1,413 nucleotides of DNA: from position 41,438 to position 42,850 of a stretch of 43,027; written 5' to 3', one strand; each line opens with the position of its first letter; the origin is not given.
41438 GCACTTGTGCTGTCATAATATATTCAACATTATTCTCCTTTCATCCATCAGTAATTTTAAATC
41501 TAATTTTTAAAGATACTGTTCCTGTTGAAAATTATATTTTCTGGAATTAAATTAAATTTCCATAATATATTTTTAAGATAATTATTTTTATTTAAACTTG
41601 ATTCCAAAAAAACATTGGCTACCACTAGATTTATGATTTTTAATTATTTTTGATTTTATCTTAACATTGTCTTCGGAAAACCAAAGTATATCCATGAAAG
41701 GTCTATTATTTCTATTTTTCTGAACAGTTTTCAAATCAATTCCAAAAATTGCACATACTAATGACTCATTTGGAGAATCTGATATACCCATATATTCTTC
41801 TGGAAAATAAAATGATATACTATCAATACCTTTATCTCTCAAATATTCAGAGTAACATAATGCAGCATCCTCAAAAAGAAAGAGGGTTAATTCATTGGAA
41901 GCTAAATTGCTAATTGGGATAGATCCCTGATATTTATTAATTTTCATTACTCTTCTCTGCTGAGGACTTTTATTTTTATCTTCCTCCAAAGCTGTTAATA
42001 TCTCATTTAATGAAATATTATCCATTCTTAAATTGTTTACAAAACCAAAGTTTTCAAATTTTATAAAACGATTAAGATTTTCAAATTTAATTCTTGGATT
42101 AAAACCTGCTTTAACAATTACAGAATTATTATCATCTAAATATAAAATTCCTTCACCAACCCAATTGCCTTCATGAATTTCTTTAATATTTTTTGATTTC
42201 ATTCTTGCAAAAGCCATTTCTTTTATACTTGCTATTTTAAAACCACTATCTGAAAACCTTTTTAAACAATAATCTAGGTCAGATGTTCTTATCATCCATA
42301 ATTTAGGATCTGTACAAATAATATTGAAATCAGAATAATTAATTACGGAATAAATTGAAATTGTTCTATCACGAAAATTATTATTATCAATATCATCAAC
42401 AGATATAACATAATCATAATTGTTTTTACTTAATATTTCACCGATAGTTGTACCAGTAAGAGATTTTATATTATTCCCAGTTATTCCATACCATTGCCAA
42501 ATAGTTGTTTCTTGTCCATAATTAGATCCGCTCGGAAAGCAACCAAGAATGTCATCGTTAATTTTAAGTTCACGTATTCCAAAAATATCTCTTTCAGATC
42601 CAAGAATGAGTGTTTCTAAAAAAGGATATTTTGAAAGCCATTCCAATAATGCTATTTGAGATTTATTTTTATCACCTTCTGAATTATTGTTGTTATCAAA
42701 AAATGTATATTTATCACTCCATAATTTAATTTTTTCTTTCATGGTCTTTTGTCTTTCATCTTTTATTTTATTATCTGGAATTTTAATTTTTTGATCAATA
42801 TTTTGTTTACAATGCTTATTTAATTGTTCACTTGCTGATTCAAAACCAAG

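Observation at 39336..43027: Compact minus-strand operon of unassignable proteins around an FCP1/NIF-type HAD phosphatase: best candidate for an undescribed system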

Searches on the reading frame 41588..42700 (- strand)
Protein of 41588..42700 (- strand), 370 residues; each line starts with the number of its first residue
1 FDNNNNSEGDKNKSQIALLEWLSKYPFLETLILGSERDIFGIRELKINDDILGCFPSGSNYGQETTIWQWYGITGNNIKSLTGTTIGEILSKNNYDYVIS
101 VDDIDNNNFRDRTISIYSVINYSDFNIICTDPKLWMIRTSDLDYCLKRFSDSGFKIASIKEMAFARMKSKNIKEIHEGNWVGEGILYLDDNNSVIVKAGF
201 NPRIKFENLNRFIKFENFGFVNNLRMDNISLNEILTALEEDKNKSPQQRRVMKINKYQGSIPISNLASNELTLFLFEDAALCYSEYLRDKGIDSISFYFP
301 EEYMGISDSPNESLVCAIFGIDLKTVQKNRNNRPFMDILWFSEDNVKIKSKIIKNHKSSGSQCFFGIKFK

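Call 37: search_solved_structures(query=A3, max_evalue=10)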
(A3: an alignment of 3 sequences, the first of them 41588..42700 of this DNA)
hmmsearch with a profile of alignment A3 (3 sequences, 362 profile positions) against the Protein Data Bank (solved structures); distinct sequences matched with E-value up to 10: 2.
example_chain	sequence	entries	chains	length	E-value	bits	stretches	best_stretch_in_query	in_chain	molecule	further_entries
3h0d_A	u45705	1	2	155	0.2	13.9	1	16-52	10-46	CtsR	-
7c2f_B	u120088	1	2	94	0.63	12.2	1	51-86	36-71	Gelsolin-like domain-containing protein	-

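Call 54: search_protein_representatives(alignment_id=A3)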
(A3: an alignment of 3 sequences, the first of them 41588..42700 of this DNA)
Query: 3 sequences, 362 profile positions. Proteins with E-value up to 0.001 (for the whole library): 195; up to 1e-10: 25; up to 1e-30: 1. The best 150 are listed.
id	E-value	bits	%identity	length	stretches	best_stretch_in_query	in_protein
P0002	2.2e-212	721.1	-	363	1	1-361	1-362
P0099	6.3e-27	111.0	-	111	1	5-108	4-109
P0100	9.7e-23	97.2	-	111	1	5-107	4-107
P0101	1.6e-19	86.6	-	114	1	1-108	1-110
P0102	2.7e-17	79.3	-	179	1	132-280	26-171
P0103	8.3e-17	77.7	-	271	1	131-290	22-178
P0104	4.6e-14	68.7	-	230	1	146-304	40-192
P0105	4.9e-14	68.6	-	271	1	146-289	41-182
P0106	2.0e-13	66.6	-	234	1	144-283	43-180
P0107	6.7e-13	64.8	-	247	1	135-290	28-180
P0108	8.9e-13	64.4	-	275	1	129-290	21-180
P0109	1.5e-12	63.7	-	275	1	130-289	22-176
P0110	2.2e-12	63.1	-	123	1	2-109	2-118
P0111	2.3e-12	63.1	-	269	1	144-303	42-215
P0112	3.2e-12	62.6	-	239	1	130-285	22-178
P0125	4.3e-10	55.6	-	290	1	144-292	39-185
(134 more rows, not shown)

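Call 55: search_protein_families(library=pfam, max_evalue=0.01, proteins=[P0099, P0100, P0101, P0102, P0103, P0104, P0105, P0108, P0111, P0125])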
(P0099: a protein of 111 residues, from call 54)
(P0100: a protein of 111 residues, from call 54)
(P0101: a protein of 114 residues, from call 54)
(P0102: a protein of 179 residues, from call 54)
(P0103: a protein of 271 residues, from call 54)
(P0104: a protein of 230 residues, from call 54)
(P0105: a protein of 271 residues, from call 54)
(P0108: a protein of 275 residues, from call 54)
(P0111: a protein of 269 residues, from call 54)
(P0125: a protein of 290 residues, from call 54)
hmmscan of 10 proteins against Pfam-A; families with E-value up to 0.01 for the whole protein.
P0099 (111 aa): 0 families

P0100 (111 aa): 0 families

P0101 (114 aa): 0 families

P0102 (179 aa): 0 families

P0103 (271 aa): 1 family
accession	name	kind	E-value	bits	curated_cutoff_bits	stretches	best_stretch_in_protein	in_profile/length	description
PF00424.23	REV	-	0.0024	18.3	22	1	219-270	31-82/94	REV protein (anti-repression trans-activator protein)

P0104 (230 aa): 1 family
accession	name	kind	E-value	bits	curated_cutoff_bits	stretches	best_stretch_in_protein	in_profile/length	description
PF10377.14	ATG11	-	0.0065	17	22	1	116-160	16-60/132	Autophagy-related protein 11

P0105 (271 aa): 0 families

P0108 (275 aa): 0 families

P0111 (269 aa): 0 families

P0125 (290 aa): 0 families

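Call 57: search_dna_similar(query=P0103, collection=phages, mode=protein, max_evalue=0.001, max_rows=15)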
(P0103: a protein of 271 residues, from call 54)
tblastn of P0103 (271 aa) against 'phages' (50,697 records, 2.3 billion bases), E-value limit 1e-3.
No match.

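Call 58: search_dna_similar(query=P0103, collection=plasmids, mode=protein, max_evalue=0.001, max_rows=15)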
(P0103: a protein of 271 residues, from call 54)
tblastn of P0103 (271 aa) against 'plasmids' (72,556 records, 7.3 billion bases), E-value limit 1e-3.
No match.

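Call 59: list_cluster_members(proteins=[P0103, P0105, P0108, P0099, P0100, P0104, P0107, P0109])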
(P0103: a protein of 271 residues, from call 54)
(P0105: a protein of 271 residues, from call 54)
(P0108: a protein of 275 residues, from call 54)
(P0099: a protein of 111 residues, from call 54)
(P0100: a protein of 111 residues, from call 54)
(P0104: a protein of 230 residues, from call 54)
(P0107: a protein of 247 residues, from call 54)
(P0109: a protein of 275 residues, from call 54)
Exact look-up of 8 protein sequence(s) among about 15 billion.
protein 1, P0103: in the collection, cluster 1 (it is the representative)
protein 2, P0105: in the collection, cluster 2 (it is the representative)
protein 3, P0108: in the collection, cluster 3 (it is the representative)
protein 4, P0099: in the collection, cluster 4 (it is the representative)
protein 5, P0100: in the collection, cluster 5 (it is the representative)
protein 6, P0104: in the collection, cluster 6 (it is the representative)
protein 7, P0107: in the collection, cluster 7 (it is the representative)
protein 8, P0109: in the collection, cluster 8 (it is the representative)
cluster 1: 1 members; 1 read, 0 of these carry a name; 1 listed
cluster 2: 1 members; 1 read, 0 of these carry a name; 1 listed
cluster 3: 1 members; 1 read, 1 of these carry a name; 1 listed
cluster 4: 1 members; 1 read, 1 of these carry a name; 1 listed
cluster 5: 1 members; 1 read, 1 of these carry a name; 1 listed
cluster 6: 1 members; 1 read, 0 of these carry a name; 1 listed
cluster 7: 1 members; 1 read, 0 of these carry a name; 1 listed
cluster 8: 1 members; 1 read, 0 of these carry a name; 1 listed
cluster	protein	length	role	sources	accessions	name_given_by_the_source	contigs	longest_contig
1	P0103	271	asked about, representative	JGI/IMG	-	-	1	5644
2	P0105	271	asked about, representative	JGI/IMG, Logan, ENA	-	-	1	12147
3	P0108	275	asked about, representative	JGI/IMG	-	hypothetical protein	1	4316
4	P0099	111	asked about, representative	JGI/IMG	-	hypothetical protein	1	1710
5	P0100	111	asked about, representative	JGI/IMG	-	hypothetical protein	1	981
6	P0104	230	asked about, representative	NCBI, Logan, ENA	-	-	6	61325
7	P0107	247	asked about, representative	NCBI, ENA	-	-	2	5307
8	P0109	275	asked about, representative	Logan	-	-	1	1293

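Call 60: find_encoding_contigs(protein=P0104, flank=6000, max_places=3)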
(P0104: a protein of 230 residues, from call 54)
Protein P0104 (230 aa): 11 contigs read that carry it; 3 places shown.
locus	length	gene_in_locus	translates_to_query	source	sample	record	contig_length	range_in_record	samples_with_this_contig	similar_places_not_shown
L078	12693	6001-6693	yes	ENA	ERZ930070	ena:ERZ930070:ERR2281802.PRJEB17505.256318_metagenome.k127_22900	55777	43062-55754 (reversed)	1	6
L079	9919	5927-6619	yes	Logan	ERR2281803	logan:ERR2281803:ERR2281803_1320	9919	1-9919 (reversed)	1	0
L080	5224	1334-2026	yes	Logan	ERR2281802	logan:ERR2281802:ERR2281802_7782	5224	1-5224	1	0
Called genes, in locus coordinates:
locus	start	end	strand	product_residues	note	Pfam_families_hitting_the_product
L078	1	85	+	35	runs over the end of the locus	?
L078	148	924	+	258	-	PF00318:Ribosomal_S2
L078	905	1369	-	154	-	PF02643:DUF192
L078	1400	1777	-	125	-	-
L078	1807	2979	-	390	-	PF03952:Enolase_N (weak), PF00113:Enolase_C, PF13378:MR_MLE_C (weak)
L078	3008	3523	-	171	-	PF13671:AAA_33, PF13238:AAA_18 (weak)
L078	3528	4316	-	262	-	-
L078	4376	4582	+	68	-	-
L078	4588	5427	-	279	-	PF00106:adh_short, PF08659:KR (weak), PF13561:adh_short_C2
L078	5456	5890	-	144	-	PF01192:RNA_pol_Rpb6 (weak)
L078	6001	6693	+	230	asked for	-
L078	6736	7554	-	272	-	PF01138:RNase_PH, PF03725:RNase_PH_C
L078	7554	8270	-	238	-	PF01138:RNase_PH, PF03725:RNase_PH_C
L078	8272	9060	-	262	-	PF21266:S1_RRP4 (weak), PF00013:KH_1, PF15985:KH_6 (weak)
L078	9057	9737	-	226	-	PF01172:SBDS_N, PF09377:SBDS_domain_II, PF20268:SBDS_C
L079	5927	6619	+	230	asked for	-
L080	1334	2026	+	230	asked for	-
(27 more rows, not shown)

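Call 78: find_encoding_contigs(protein=P0099, flank=3000, max_places=3)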
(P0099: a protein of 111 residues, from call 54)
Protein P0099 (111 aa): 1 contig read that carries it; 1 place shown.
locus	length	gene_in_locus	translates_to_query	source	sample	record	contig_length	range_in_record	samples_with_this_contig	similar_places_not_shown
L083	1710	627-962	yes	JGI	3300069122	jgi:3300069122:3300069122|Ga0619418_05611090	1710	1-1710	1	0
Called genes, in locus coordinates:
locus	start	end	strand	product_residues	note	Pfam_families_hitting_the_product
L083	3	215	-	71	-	?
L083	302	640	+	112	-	-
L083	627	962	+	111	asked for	-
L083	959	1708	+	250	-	?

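Call 79: find_encoding_contigs(protein=P0105, flank=6000, max_places=3)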
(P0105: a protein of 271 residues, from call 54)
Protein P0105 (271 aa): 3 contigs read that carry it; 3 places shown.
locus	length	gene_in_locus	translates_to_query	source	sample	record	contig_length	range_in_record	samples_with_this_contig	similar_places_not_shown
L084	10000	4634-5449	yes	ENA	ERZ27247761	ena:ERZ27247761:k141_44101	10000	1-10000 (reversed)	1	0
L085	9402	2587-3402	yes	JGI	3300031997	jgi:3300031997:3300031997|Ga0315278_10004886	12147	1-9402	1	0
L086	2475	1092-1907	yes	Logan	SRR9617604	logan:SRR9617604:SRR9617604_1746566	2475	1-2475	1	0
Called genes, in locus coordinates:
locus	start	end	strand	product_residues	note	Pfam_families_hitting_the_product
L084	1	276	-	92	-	?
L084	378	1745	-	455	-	PF05048:NosD, PF13229:Beta_helix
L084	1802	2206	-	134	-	-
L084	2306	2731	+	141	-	-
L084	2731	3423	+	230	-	-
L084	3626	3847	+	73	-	PF26688:RHH_12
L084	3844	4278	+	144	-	PF01850:PIN (weak), PF10130:PIN_2, PF13470:PIN_3, PF16289:PIN_12 (weak)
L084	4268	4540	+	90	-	-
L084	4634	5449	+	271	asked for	-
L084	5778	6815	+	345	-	PF00078:RVT_1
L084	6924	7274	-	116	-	PF02452:PemK_toxin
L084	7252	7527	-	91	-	PF04014:MazE_antitoxin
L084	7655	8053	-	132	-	-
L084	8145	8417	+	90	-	-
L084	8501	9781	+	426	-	-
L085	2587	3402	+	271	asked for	-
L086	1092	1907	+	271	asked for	-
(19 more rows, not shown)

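Call 82: predict_structure(alignment_id=A7)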
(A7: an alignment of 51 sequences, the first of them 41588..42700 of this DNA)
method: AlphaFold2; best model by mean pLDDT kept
length: 370 residues; sequences in the alignment: 51
mean_pLDDT: 84.0   pTM: 0.77
mean pLDDT of the five models: 84.0, 82.6, 82.5, 82.3, 82.0
residues with pLDDT >= 90: 198; 70-90: 104; 50-70: 42; < 50: 26
segments of 3 or more residues with pLDDT < 50: 1-4, 218-221, 305-310, 325-328, 356-360
pLDDT, mean of each block of 10 residues (from residue 1): 55 88 96 92 91 91 96 96 87 92 96 95 71 84 86 93 92 86 90 93 91 64 79 97 98 89 97 97 96 87 48 51 50 83 72 57 81
secondary structure, 60 per line:
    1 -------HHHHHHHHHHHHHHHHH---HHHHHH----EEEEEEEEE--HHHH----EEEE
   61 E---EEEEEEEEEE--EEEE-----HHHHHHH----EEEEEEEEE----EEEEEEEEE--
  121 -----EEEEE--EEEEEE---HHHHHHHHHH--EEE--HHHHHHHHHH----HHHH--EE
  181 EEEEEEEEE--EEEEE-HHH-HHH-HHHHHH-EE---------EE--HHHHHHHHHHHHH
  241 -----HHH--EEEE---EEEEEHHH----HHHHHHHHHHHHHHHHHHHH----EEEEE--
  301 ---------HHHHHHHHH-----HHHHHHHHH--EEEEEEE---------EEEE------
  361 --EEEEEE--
elements in order: H8-24 H28-33 E38-46 H49-52 E57-61 E65-74 E77-80 H86-92 E97-105 E110-118 E126-130 E133-138 H142-151 E154-156 H159-168 H173-176 E179-189 E192-196 H206-211 H228-240 E251-254 E258-262 H270-289 E294-298 H310-318 H324-332 E335-341 E351-354 E363-368

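Call 86: fold_search(model_id=the predicted structure, library=pdb)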
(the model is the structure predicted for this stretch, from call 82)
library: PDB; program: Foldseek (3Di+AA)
matches with E <= 10: 662; with E <= 0.001: 1
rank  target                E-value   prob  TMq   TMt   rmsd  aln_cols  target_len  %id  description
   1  5ioo_A                2.1e-06  1.00  0.41  0.67   5.0       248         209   12  Accommodation of massive sequence variation in Nanoarchaeota by the C-type lectin fold (released 2016-11-09)
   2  1g4u_S                5.6e-03  0.93  0.14  0.14  12.3       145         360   12  CRYSTAL STRUCTURE OF THE SALMONELLA TYROSINE PHOSPHATASE AND GTPASE ACTIVATING PROTEIN SPTP BOUND TO RAC1 (released 2001-01-24)
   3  9eez                  4.6e-02  0.66  0.13  0.17  13.2       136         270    9  STEP (PTPN5) with active-site disulfide bond and covalent ligand bound to distal C505 and C518 (released 2024-12-11)
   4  3omh_A                5.5e-02  0.51  0.13  0.15  11.9       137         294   12  Crystal structure of PTPN22 in complex with SKAP-HOM pTyr75 peptide (released 2011-06-29)
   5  3o4t                  6.2e-02  0.75  0.13  0.16  11.4       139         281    9  Crystal Structure of HePTP with an Open WPD Loop and Partially Depleted Active Site (released 2010-11-24)
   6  8f2o_A                7.0e-02  0.12  0.08  0.07  10.1        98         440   16  Phi-29 expanded, DNA-packaged fiberless prohead (released 2023-11-15)
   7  2pi7_B                7.4e-02  0.54  0.14  0.18  15.8       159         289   10  Structure of the catalytic domain of the chick retinal neurite inhibitor-Receptor Protein Tyrosine Phosphatase CRYP-2/ (released 2007-05-01)
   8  2g59_B                7.8e-02  0.72  0.14  0.18  11.5       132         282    8  Crystal Structure of the Catalytic Domain of Protein Tyrosine Phosphatase from Homo sapiens (released 2006-03-14)
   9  2hy3_A                8.3e-02  0.54  0.14  0.19  13.0       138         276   12  Crystal structure of the human tyrosine receptor phosphate gamma in complex with vanadate (released 2006-09-05)
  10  3qce_A                8.3e-02  0.28  0.14  0.18  16.2       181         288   10  Human receptor protein tyrosine phosphatase gamma, domain 1, in complex with 3-[(3,4-dichlorobenzyl)sulfanyl]thiophene (released 2011-12-28)
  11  2qdm                  9.4e-02  0.54  0.12  0.16  11.3       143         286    9  Crystal structure of the HePTP catalytic domain C270S/D236A/Q314A mutant (released 2008-06-24)
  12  8sls                  9.4e-02  0.51  0.14  0.18  13.2       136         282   10  Crystal structure of human STEP (PTPN5) at cryogenic temperature (100 K) and ambient pressure (0.1 MPa) (released 2023-06-21)
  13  1g4w                  1.0e-01  0.60  0.14  0.15  12.1       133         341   12  CRYSTAL STRUCTURE OF THE SALMONELLA TYROSINE PHOSPHATASE AND GTPASE ACTIVATING PROTEIN SPTP (released 2001-01-24)
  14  5ow1                  1.2e-01  0.54  0.14  0.18  13.1       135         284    9  X-Ray Characterization of Striatal-Enriched Protein Tyrosine Phosphatase Inhibitors (released 2017-11-22)
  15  8f2n_H                1.2e-01  0.11  0.08  0.07  10.2        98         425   17  Phi-29 partially-expanded fiberless prohead (released 2023-11-15)
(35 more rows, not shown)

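Call 93: search_solved_structures(query=A7, max_evalue=1, show_alignments=1)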
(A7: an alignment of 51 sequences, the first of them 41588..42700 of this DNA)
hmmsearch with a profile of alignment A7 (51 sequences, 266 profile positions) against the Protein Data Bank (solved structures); distinct sequences matched with E-value up to 1: 2.
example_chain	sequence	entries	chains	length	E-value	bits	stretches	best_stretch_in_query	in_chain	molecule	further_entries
7nqh_BL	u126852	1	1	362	0.19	14.4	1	101-157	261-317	Peptide chain release factor 1-like, mitochondrial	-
4bgn_A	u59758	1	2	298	0.67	12.6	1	158-262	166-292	VOLTAGE-GATED SODIUM CHANNEL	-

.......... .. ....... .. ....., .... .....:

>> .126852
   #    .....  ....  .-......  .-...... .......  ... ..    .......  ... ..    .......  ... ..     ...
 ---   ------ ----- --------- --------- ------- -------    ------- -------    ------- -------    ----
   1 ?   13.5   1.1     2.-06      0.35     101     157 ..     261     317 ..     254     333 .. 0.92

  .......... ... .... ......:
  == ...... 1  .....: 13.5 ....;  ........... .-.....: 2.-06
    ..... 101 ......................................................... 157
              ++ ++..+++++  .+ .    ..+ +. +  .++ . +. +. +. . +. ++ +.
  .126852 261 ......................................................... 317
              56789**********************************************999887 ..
